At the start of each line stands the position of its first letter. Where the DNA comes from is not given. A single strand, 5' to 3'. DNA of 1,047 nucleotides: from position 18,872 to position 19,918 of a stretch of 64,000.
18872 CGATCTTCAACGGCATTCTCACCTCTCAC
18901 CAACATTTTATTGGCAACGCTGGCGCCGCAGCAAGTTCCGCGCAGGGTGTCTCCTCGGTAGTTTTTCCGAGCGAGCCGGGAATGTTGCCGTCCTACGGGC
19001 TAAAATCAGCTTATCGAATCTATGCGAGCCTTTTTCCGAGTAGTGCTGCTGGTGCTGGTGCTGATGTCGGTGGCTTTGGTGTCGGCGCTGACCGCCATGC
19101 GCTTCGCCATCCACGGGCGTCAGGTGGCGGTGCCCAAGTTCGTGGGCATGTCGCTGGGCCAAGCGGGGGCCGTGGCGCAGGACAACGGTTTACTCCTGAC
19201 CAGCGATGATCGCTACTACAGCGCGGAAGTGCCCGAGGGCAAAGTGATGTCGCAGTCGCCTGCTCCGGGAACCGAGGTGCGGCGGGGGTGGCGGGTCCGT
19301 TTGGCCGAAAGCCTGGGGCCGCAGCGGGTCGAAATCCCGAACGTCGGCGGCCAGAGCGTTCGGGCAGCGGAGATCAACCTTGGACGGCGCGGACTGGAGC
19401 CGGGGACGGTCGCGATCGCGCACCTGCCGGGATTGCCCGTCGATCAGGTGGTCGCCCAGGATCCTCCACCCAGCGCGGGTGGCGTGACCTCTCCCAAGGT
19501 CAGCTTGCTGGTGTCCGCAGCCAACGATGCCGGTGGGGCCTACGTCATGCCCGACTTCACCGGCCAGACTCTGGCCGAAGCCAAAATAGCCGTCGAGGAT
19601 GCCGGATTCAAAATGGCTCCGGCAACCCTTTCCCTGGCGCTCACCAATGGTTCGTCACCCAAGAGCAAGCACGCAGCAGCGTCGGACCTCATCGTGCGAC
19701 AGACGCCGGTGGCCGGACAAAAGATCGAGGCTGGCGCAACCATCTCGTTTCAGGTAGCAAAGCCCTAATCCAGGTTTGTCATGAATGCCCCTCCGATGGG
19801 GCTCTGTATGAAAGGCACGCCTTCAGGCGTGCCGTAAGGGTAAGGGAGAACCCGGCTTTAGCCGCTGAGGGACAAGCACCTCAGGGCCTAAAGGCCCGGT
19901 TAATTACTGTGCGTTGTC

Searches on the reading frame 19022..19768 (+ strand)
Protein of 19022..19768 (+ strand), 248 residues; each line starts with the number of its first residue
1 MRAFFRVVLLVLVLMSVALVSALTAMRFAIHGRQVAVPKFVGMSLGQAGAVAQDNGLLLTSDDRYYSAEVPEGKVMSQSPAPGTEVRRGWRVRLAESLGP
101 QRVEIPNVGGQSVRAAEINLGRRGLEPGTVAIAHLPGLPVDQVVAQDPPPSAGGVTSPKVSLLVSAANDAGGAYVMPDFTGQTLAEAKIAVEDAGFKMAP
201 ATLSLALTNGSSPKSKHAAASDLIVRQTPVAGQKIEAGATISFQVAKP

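Call 13: search_protein_families(library=ncbifam, proteins=[window:19022-19768:+], max_evalue=0.00001)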
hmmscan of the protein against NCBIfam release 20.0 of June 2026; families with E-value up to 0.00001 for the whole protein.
window:19022-19768:+ (248 aa): 1 family
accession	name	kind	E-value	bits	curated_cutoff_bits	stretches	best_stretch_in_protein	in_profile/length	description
NF033483.0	PknB_PASTA_kin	equivalog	9.7e-31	107.4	450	1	8-245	338-562/563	Stk1 family PASTA domain-containing Ser/Thr kinase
